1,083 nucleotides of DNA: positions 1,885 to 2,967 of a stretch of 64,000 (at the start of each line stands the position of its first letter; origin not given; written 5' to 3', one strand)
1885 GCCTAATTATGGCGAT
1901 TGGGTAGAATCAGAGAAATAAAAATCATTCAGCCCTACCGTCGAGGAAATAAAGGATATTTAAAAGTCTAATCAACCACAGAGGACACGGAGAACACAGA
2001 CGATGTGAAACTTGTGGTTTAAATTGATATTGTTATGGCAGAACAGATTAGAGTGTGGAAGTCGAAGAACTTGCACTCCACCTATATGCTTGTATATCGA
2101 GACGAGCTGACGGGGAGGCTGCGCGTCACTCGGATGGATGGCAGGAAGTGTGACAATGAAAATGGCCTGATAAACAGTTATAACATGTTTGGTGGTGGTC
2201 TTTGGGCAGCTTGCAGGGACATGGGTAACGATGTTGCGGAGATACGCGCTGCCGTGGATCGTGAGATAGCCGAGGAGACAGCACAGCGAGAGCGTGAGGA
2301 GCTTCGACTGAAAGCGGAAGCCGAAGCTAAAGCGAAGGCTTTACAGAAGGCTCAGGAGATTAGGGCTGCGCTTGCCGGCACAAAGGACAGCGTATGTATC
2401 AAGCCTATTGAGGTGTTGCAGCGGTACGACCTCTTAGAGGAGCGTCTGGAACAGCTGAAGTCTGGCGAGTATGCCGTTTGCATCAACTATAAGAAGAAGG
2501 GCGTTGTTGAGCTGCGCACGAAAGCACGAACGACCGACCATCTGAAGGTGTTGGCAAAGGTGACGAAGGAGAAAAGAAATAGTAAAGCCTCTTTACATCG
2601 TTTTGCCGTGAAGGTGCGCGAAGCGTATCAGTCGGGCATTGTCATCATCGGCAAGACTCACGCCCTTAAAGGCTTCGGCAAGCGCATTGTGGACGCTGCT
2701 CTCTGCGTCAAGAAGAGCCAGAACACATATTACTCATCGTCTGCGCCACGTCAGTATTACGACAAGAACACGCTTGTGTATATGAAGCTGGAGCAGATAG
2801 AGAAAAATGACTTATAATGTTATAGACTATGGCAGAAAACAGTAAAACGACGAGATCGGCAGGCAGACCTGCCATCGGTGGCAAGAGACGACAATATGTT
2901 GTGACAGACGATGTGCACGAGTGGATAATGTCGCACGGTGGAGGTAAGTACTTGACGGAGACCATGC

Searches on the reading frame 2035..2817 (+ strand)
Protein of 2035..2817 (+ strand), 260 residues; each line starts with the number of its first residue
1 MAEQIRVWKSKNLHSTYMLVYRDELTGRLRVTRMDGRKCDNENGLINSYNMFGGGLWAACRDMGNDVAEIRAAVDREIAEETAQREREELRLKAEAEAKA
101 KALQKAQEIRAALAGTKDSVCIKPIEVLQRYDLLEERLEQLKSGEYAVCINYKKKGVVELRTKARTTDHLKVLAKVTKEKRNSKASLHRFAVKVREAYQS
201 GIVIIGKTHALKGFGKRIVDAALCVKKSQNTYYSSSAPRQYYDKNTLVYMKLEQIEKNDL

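Call 33: search_protein_families(library=pfam, proteins=[window:2035-2817:+], max_evalue=0.01)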
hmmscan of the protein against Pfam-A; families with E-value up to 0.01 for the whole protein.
window:2035-2817:+ (260 aa): 0 families

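Call 34: search_protein_families(library=phrogs, proteins=[window:2035-2817:+], max_evalue=0.01)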
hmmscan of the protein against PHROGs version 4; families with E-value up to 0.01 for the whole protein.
window:2035-2817:+ (260 aa): 1 family
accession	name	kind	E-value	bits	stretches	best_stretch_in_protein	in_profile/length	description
phrog_21435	-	unknown function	0.0091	17.1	0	166-203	23-60/187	-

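Call 52: find_related_loci(query=window:2035-2814:+, collection=viral_contigs, flank=10000)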
Query window:2035-2814:+ (260 aa) in viral_contigs; peptide patterns used: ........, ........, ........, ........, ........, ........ (x = any residue, [..] = any of these).
68 stretches matched a pattern; 42 encode a relative of the query (tblastn E <= 1e-3); 41 distinct loci.
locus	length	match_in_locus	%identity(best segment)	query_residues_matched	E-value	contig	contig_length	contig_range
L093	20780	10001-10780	100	1-260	2e-175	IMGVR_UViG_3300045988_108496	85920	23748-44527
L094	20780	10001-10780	99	1-260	2e-174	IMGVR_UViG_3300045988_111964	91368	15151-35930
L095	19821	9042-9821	99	1-260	2e-174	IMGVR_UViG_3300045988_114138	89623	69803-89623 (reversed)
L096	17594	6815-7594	98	1-260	2e-171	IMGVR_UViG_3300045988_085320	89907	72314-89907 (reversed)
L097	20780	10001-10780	98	1-260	9e-171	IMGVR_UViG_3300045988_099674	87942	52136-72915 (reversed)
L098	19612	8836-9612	93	1-259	2e-165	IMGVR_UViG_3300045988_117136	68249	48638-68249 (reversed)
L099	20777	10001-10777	93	1-259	2e-165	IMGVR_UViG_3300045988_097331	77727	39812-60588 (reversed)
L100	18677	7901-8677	92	1-259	3e-163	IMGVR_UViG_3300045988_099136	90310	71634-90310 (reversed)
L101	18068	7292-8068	91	1-259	3e-163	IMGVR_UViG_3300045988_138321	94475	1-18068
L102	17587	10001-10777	92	1-259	3e-162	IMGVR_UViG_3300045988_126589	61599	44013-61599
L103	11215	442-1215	92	1-258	1e-161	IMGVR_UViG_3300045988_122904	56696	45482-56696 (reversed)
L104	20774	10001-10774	92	1-258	1e-161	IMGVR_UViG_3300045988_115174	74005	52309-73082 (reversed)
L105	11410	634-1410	92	1-259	4e-161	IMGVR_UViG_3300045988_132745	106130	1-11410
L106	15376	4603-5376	91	1-258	8e-161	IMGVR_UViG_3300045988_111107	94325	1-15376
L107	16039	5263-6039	91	1-259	4e-160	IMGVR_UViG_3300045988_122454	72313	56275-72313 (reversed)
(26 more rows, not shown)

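Call 55: search_protein_families(library=pfam, proteins=[L093:3453-4127:+, L093:4920-5720:+, L093:5791-6468:+], max_evalue=0.01)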
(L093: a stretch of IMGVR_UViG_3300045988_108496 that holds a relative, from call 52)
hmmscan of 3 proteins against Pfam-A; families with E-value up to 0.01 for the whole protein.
L093:3453-4127:+ (224 aa): 0 families

L093:4920-5720:+ (266 aa): 0 families

L093:5791-6468:+ (225 aa): 1 family
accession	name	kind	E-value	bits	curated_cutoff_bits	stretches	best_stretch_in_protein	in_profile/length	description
PF02384.22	N6_Mtase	-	4.8e-16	59.4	20.4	1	82-197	4-121/311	N-6 DNA Methylase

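Call 58: search_protein_families(library=phrogs, proteins=[L093:4920-5720:+], max_evalue=0.01)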
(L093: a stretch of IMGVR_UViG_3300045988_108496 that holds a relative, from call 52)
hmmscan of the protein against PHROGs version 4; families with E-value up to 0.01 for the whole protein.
L093:4920-5720:+ (266 aa): 0 families

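Call 59: search_protein_families(library=pfam, proteins=[L093:781-1254:-, L093:6522-7148:+, L093:2548-2982:+, L093:4455-4847:+], max_evalue=0.01)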
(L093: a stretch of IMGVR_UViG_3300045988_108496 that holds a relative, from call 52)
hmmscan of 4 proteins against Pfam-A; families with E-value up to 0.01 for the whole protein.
L093:781-1254:- (157 aa): 9 families
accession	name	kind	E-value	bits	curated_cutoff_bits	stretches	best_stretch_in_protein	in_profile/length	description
PF01381.28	HTH_3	-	2.2e-07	31.2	23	1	42-87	8-55/55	Helix-turn-helix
PF13443.12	HTH_26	-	2.1e-06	28.3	22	1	39-90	6-60/63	Cro/C1-type HTH DNA-binding domain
PF16509.11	KORA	-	0.0016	19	26.7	1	34-64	21-51/84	TrfB plasmid transcriptional repressor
PF13744.12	HTH_37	-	0.0023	18.2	27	1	35-69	23-57/80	Helix-turn-helix domain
PF13560.12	HTH_31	-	0.0027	18.4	27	1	40-68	11-39/64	Helix-turn-helix domain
PF12802.13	MarR_2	-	0.005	17.4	27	1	31-63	6-40/61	MarR family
PF04545.22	Sigma70_r4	-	0.0051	16.7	24.1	0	35-63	12-40/50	Sigma-70, region 4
PF01325.25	Fe_dep_repress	-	0.0054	17.4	26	0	44-63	23-42/60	Iron dependent repressor, N-terminal DNA binding domain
PF13384.12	HTH_23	-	0.0087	16.3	24.6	0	40-62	15-36/50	Homeodomain-like domain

L093:6522-7148:+ (208 aa): 0 families

L093:2548-2982:+ (144 aa): 0 families

L093:4455-4847:+ (130 aa): 0 families
